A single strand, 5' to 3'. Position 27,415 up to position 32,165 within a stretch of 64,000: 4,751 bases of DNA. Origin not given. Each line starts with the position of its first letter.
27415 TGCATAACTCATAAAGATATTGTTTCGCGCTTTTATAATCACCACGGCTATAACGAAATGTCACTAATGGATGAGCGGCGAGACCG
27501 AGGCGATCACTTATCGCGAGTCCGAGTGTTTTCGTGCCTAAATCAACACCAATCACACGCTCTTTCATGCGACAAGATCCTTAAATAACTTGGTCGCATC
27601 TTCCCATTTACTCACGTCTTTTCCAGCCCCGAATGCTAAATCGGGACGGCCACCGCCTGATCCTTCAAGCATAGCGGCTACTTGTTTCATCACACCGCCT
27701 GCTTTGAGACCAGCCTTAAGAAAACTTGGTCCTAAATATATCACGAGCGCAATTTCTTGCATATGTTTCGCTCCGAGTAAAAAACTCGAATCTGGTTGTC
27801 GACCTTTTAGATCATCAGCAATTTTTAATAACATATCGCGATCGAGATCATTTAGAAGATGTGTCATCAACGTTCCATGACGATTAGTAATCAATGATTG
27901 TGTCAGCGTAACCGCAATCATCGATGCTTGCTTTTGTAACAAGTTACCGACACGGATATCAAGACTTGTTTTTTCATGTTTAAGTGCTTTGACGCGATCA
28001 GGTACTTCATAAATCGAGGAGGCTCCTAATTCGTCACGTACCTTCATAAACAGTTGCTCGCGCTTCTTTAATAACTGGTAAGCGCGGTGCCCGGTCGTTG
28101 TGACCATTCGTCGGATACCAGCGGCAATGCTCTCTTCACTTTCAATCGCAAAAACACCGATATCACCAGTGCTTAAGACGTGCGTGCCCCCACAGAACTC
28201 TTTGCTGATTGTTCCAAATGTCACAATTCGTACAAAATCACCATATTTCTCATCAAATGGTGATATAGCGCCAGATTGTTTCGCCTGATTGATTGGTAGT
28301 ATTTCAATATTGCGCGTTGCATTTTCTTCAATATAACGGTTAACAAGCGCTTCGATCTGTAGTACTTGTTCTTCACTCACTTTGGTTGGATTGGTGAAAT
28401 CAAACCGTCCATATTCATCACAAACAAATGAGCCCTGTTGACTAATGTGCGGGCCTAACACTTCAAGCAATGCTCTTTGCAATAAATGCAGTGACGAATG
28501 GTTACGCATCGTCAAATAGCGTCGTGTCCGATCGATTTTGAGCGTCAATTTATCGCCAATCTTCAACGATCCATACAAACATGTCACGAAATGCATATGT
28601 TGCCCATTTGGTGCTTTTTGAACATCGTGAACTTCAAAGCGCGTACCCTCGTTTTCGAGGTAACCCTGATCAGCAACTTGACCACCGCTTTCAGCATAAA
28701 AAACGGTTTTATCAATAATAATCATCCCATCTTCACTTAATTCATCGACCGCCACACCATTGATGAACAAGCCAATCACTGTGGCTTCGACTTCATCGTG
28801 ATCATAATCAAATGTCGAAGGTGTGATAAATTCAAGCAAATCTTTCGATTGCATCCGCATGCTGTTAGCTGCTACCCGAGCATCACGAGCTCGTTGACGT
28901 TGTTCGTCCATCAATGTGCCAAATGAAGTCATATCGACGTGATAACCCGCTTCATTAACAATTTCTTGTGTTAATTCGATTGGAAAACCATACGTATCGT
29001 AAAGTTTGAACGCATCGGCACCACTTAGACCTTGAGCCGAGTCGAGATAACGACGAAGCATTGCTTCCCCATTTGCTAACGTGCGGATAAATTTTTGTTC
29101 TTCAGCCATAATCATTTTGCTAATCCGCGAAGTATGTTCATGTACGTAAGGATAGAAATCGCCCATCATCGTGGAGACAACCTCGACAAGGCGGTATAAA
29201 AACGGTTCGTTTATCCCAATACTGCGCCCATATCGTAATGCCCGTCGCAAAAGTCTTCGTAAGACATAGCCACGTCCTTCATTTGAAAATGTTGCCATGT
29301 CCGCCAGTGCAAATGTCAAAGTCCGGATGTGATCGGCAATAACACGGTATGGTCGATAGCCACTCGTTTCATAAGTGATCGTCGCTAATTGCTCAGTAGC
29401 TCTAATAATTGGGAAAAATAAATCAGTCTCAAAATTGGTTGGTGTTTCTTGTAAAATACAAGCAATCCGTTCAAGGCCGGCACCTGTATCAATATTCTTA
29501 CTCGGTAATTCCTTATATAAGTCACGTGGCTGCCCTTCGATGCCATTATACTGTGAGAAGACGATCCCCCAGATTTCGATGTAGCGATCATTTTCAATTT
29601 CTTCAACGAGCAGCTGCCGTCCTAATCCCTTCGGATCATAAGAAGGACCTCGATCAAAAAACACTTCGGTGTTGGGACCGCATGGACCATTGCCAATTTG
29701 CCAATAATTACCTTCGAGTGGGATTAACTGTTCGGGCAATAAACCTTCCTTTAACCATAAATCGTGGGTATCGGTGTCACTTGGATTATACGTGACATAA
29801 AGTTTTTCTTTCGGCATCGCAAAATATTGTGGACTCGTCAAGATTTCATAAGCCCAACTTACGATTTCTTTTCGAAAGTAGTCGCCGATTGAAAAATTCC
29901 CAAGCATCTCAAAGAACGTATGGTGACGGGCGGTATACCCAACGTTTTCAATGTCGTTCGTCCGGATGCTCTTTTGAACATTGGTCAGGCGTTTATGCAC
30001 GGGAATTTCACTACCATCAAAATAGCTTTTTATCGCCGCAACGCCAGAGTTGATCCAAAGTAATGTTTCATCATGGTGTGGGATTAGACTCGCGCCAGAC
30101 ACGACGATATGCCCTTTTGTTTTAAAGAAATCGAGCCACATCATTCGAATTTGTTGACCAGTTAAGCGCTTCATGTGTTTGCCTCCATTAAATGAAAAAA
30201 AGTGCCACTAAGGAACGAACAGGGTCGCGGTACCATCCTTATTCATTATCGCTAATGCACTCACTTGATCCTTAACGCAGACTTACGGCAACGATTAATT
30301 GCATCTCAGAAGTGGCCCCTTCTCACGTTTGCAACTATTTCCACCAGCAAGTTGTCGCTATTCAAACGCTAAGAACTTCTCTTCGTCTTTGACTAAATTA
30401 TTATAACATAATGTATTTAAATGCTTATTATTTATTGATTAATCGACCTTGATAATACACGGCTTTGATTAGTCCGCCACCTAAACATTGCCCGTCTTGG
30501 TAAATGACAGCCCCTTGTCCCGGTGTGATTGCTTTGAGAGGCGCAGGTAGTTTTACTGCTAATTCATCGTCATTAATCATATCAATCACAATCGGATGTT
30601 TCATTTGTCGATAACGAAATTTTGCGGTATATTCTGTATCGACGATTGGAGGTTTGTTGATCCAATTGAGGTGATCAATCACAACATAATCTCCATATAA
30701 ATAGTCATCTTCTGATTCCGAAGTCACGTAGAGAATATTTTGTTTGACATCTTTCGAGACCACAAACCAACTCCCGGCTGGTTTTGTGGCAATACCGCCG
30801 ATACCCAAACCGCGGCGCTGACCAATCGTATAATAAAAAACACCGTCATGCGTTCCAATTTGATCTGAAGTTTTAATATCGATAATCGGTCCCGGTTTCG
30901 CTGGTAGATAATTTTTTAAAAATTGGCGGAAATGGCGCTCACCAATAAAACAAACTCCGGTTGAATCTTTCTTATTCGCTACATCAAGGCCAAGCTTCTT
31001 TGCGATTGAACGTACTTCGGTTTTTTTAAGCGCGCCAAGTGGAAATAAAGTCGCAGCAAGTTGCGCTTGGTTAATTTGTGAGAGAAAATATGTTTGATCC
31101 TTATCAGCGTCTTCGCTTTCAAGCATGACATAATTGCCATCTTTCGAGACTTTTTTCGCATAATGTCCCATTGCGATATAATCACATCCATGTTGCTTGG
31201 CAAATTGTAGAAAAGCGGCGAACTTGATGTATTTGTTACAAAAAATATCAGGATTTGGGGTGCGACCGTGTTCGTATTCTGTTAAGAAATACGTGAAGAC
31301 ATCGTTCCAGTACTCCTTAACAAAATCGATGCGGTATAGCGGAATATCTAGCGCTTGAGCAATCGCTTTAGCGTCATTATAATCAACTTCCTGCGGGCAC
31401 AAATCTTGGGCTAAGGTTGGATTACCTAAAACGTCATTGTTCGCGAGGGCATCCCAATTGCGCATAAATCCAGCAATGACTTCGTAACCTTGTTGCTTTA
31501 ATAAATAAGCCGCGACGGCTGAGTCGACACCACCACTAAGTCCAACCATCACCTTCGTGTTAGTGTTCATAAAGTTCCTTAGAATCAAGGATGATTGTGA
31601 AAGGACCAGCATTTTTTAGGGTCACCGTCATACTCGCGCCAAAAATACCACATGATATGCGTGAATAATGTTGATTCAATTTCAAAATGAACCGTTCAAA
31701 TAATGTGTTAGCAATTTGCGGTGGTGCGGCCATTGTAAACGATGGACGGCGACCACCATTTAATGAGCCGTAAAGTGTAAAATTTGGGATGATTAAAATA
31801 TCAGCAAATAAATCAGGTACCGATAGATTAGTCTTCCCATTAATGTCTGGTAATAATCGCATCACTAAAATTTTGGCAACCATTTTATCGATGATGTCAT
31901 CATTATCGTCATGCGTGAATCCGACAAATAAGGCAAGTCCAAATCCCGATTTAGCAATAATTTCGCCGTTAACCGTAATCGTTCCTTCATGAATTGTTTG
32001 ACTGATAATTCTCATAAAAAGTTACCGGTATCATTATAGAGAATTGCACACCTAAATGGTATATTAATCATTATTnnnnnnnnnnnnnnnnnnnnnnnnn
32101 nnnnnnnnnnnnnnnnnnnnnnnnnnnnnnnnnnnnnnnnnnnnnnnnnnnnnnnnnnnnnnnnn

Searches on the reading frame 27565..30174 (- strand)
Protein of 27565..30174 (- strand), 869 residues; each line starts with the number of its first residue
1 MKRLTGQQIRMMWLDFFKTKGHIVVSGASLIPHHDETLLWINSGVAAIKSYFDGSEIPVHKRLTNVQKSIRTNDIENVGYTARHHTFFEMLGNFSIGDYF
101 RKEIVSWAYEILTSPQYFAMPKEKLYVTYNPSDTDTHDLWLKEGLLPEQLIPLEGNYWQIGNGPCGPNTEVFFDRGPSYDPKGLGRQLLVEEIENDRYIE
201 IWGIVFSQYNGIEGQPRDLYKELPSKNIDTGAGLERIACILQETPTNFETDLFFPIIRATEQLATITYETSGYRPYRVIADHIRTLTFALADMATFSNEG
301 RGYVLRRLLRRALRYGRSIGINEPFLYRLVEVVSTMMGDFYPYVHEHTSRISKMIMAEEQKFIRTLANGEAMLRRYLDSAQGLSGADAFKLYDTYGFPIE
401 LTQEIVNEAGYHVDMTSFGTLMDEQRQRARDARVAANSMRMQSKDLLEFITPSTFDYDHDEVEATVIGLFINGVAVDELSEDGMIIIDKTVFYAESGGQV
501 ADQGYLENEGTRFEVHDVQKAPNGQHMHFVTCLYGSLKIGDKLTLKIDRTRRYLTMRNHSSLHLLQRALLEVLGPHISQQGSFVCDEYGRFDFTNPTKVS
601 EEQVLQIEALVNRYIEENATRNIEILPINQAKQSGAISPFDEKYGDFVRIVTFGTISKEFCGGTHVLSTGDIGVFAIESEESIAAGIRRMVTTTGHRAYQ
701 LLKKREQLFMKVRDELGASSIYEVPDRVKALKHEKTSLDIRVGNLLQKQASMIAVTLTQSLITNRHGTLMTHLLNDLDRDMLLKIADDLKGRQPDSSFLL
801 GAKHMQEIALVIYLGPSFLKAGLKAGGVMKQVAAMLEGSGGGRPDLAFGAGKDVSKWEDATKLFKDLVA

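Call 68: search_protein_families(library=pfam, proteins=[window:27565-30174:-], max_evalue=0.000001)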
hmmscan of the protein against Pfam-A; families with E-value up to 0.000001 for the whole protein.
window:27565-30174:- (869 aa): 3 families
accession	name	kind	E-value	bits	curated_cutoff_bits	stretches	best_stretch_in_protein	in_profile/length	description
PF01411.24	tRNA-synt_2c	-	2.8e-179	597.6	30.3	1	8-550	1-551/552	tRNA synthetases class II (A)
PF07973.19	tRNA_SAD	-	9.2e-15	54.8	24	1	648-690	1-43/44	Threonyl and Alanyl tRNA synthetase second additional domain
PF02272.25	DHHA1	-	2.2e-09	38.2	25.9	1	774-868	9-100/102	DHHA1 domain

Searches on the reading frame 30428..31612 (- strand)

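Call 68: search_protein_families(library=pfam, proteins=[window:30428-31612:-], max_evalue=0.000001)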
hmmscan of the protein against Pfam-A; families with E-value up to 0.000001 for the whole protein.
window:30428-31612:- (394 aa): 4 families
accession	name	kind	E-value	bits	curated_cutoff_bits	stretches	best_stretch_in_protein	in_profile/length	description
PF03054.22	tRNA_Me_trans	-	2.3e-78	262.9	20.6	1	20-224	2-201/202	tRNA methyl transferase HUP domain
PF20259.3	tRNA_Me_trans_M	-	3.5e-24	84.6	27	1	230-297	2-65/66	tRNA methyl transferase PRC-barrel domain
PF20258.4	tRNA_Me_trans_C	-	5.4e-19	68.8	20.6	1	311-382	5-77/77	Aminomethyltransferase beta-barrel domain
PF02540.23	NAD_synthase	-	1.8e-07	31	21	0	17-96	17-80/242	NAD synthase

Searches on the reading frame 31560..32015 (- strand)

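Call 68: search_protein_families(library=pfam, proteins=[window:31560-32015:-], max_evalue=0.000001)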
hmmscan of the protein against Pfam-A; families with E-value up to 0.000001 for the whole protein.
window:31560-32015:- (151 aa): 1 family
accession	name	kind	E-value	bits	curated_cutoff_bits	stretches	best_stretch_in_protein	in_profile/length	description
PF02580.21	Tyr_Deacylase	-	2.4e-41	141.8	25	1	2-144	1-144/144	D-Tyr-tRNA(Tyr) deacylase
